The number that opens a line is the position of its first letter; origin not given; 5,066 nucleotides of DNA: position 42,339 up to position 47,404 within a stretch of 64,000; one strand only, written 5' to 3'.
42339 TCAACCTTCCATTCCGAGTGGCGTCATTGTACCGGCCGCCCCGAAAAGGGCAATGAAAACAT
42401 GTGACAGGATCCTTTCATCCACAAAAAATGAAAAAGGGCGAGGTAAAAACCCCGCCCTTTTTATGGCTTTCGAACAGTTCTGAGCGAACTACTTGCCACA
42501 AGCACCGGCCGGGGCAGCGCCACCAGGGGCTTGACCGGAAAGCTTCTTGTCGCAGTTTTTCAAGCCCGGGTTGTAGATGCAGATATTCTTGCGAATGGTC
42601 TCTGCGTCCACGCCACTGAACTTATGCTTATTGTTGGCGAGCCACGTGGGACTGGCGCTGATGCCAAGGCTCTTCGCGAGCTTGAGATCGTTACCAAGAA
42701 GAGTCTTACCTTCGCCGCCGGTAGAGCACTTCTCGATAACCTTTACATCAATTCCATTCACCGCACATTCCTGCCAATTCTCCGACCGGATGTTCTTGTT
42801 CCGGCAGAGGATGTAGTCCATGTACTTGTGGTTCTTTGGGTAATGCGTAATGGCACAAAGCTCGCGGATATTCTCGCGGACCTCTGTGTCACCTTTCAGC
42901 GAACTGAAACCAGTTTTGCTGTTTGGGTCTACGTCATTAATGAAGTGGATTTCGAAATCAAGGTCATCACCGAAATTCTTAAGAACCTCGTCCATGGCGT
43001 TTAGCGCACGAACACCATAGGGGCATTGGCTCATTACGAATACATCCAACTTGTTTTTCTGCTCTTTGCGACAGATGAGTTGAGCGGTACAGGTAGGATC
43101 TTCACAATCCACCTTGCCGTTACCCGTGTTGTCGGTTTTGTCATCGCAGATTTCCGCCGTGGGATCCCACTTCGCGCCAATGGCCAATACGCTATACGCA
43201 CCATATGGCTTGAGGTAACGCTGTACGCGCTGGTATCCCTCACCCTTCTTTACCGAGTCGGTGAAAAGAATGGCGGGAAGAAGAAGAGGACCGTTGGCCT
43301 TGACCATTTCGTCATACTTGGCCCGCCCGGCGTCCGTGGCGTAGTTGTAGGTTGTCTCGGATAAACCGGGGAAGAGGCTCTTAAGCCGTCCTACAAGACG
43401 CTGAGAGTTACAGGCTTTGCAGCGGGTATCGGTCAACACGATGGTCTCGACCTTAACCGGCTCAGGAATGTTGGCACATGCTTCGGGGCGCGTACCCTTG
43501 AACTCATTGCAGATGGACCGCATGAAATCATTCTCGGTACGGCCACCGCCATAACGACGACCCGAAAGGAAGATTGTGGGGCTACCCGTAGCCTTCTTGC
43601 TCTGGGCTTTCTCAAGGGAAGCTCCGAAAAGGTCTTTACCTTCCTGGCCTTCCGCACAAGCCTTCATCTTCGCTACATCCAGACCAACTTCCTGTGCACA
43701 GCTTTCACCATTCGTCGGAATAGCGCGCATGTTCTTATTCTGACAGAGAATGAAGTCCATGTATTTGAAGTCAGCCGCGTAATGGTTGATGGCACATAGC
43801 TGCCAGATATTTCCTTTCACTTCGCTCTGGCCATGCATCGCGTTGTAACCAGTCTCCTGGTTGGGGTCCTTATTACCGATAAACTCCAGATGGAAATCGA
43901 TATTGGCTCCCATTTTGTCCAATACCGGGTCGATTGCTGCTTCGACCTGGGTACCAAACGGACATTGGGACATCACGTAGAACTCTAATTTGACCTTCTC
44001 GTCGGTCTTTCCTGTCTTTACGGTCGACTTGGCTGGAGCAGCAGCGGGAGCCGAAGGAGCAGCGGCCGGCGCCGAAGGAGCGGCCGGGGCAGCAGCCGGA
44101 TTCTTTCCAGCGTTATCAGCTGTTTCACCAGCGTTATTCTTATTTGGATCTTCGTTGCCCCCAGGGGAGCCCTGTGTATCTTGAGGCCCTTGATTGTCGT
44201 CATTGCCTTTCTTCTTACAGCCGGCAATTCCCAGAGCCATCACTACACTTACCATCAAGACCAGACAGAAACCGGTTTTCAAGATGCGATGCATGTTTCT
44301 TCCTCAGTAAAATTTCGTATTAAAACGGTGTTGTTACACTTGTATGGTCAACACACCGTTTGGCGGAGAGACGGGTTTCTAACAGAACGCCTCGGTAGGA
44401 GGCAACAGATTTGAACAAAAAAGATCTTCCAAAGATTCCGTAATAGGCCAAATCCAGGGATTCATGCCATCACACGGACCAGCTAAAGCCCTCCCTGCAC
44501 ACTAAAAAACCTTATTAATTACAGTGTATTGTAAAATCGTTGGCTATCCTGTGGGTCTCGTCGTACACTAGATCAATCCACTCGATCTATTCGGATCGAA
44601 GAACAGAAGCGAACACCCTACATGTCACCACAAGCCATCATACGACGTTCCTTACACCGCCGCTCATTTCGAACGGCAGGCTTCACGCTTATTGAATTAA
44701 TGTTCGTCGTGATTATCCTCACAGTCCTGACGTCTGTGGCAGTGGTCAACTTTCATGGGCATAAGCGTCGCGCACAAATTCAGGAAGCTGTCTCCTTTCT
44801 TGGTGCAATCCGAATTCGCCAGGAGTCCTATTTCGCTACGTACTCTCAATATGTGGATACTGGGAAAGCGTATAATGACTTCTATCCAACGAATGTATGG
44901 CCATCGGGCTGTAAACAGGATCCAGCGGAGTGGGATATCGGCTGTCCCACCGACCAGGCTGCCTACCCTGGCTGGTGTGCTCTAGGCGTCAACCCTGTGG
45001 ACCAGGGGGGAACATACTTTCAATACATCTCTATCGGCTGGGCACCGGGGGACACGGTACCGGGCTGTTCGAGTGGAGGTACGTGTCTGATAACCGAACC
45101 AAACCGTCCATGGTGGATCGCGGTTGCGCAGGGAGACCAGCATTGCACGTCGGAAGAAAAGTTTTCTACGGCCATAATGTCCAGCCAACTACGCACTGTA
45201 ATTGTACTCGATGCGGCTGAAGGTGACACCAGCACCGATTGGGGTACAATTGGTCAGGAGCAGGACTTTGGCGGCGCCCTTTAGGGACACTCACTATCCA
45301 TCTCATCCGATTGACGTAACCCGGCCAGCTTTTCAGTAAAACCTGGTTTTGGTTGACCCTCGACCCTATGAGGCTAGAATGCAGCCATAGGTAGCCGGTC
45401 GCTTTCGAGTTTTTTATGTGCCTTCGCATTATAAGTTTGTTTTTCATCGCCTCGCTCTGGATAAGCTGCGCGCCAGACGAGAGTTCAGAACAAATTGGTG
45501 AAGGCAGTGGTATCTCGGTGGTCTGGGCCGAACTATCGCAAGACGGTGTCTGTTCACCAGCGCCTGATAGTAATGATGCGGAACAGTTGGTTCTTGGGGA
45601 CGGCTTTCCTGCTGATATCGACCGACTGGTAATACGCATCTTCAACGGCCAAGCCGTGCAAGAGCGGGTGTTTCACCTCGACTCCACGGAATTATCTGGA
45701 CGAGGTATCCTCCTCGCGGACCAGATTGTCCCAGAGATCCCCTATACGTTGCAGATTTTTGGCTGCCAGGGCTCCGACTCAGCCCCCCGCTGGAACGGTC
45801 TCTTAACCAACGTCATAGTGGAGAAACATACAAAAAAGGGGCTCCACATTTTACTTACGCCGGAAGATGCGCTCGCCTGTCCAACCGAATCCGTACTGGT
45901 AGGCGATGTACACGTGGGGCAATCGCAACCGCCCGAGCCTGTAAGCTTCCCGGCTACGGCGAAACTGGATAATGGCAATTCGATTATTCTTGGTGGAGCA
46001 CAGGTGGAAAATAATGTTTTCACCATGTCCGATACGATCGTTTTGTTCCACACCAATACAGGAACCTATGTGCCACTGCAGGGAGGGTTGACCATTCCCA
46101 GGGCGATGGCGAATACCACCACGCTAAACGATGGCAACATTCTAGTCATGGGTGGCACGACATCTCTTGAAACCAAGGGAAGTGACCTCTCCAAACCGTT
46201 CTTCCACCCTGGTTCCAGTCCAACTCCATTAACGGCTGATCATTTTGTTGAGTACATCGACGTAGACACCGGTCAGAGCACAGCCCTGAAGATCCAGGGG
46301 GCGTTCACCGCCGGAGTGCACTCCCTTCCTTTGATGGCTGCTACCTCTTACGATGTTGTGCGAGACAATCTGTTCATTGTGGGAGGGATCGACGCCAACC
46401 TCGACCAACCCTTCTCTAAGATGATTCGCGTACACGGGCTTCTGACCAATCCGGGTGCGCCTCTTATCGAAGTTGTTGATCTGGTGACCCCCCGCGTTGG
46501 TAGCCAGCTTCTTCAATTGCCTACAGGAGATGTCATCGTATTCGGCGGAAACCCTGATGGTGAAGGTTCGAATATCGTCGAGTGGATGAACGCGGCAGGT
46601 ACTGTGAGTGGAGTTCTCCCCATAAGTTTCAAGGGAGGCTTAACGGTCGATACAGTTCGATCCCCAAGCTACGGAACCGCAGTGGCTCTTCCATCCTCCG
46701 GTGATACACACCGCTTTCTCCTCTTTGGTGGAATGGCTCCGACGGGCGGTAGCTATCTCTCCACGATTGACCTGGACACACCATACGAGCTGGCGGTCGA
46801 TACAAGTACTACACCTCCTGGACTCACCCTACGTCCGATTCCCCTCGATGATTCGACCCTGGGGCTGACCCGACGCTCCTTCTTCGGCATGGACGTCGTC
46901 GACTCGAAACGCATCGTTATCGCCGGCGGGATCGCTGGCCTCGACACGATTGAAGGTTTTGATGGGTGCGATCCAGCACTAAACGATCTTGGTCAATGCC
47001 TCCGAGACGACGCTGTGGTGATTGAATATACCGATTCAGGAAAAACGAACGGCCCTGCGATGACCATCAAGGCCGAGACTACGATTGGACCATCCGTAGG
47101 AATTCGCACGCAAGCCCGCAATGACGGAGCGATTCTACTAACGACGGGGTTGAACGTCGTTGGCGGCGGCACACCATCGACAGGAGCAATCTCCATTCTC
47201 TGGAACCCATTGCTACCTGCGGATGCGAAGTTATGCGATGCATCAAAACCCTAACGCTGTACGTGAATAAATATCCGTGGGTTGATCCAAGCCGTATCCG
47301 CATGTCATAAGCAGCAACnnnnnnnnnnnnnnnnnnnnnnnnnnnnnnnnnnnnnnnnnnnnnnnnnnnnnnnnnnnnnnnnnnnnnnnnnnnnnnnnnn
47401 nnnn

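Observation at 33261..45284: Orphan MCE protein, 1818-aa GT-C-like giant, prepilin peptidase and histidine kinase in one co-directional cluster, divergent from a pilin gene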

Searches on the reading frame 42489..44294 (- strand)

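Call 4: search_protein_families(library=pfam, proteins=[window:42489-44294:-], max_evalue=0.01)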
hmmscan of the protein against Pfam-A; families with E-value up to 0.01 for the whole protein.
window:42489-44294:- (601 aa): 5 families
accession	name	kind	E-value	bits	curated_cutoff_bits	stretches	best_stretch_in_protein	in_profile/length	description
PF03227.22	GILT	-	2.9e-27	95.5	22.4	2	103-202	2-106/107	Gamma interferon inducible lysosomal thiol reductase (GILT)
PF01323.26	DSBA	-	6.2e-08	33.1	25.6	1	198-249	127-178/191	DSBA-like thioredoxin domain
PF13462.12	Thioredoxin_4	-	2.2e-06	28.4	23.2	1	92-260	6-162/165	Thioredoxin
PF13743.12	Thioredoxin_5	-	5.5e-05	23.4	27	0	495-557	103-167/186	Thioredoxin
PF25011.1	VSR_TRX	-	0.00041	20.5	27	0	143-262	75-208/208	Vacuolar sorting receptor thioredoxin-like domain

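Call 47: search_protein_families(library=ncbifam, proteins=[window:42489-44294:-], max_evalue=0.01)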
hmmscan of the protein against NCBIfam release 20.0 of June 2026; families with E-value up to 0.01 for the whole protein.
window:42489-44294:- (601 aa): 5 families
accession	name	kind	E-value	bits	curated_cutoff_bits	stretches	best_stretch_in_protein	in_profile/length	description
NF033662.1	acid_disulf_rpt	repeat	3.5e-05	23.5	41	1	378-408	2-32/32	acidic double-disulfide repeat-containing protein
NF041057.1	Rcas_1661_fam_Se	equivalog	0.0001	21.9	190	0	167-259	148-242/247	Rcas_1661 family thioredoxin-like (seleno)lipoprotein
TIGR00411.1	redox_disulf_1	equivalog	0.00019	21.4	92.75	0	415-448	2-35/82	MJ0307 family thioredoxin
NF003377.0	PRK04452.1-3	subfamily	0.0049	15.9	527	1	23-103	320-401/432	acetyl-CoA decarbonylase/synthase complex subunit delta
TIGR02187.2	PDO_seleno_TRX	equivalog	0.0053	16.1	185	0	274-330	13-69/209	protein disulfide oxidoreductase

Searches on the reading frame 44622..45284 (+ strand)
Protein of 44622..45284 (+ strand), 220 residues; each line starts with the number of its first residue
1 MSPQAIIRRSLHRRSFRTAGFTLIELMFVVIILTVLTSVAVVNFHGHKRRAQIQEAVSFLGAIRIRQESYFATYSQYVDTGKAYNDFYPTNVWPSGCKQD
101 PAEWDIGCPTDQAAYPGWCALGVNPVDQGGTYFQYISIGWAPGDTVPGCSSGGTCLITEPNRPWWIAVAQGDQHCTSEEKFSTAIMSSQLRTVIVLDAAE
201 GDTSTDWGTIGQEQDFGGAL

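Call 4: search_protein_families(library=pfam, proteins=[window:44622-45284:+], max_evalue=0.01)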
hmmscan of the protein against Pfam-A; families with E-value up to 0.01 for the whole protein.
window:44622-45284:+ (220 aa): 1 family
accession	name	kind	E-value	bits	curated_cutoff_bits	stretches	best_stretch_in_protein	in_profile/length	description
PF07963.17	N_methyl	-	4.4e-05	23.3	21.2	1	18-40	4-26/27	Prokaryotic N-terminal methylation motif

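Call 47: search_protein_families(library=ncbifam, proteins=[window:44622-45284:+], max_evalue=0.01)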
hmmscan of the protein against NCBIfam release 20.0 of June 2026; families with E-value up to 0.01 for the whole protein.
window:44622-45284:+ (220 aa): 10 families
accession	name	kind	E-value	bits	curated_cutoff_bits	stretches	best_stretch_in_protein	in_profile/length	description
NF041775.1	typeIV_PilA_Myxo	equivalog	6.7e-10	39.3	400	1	14-79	6-71/214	type IV pilin protein PilA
TIGR01708.2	typeII_sec_gspH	equivalog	6.4e-07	29.5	80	1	19-67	2-51/169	type II secretion system minor pseudopilin GspH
TIGR01710.1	typeII_sec_gspG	equivalog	3.7e-06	27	88.85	1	20-64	2-46/134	type II secretion system major pseudopilin GspG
NF007862.0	PRK10574.1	equivalog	6.7e-05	23.1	138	1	18-55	4-41/145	prepilin peptidase-dependent pilin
NF040999.1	pilin_ComGC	equivalog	0.0001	22.4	75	1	19-55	2-38/84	competence type IV pilus major pilin ComGC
NF007800.0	PRK10506.1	equivalog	0.00016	21.5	158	1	17-58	7-48/163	prepilin peptidase-dependent protein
TIGR02532.1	IV_pilin_GFxxxE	domain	0.0002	21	16.3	1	19-41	2-24/24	prepilin-type N-terminal cleavage/methylation domain-containing protein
NF041013.1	T4P_ComGE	equivalog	0.00097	19.2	49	1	20-60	5-46/83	competence type IV pilus minor pilin ComGE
NF040982.1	ComGD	equivalog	0.0046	17.4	70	1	19-53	2-36/139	competence type IV pilus minor pilin ComGD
TIGR02596.1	TIGR02596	subfamily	0.0048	17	70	1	21-47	1-27/196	Verru_Chthon cassette protein D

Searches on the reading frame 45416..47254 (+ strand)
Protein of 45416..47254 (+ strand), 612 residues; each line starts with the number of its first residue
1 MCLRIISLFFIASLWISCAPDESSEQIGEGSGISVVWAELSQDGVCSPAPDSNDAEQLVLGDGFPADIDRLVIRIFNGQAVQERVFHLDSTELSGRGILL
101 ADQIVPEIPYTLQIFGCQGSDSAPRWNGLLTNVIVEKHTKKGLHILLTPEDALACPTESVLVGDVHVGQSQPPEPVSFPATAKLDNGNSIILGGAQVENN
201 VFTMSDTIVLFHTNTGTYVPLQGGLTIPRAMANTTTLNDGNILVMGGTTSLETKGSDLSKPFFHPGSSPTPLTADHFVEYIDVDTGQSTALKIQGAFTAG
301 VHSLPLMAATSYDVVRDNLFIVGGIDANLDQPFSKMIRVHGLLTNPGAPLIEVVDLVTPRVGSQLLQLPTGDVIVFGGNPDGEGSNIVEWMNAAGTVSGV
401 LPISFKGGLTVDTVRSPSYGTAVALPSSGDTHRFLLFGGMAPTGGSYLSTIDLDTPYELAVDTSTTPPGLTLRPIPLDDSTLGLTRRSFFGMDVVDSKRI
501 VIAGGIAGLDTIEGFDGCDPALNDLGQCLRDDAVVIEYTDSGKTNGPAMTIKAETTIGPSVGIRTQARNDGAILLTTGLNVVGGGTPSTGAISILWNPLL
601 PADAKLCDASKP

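Call 4: search_protein_families(library=pfam, proteins=[window:45416-47254:+], max_evalue=0.01)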
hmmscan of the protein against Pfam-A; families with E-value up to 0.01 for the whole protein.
window:45416-47254:+ (612 aa): 4 families
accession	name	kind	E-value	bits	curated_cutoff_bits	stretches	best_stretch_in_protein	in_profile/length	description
PF24681.1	Kelch_KLHDC2_KLHL20_DRC7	-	5.6e-06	26.3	50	0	170-250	98-174/221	KLHDC2/KLHL20/DRC7 Kelch-repeats domain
PF24981.1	Beta-prop_ATRN-LZTR1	-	0.00041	20.1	50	1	187-260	160-232/289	Attractin/LZTR1 beta-propeller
PF13964.12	Kelch_6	-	0.0007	20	25.3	0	231-250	3-22/50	Kelch motif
PF07646.21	Kelch_2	-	0.0014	19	21.3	0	308-328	3-22/48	Kelch motif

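Call 47: search_protein_families(library=ncbifam, proteins=[window:45416-47254:+], max_evalue=0.01)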
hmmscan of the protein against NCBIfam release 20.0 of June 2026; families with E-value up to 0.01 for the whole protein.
window:45416-47254:+ (612 aa): 0 families
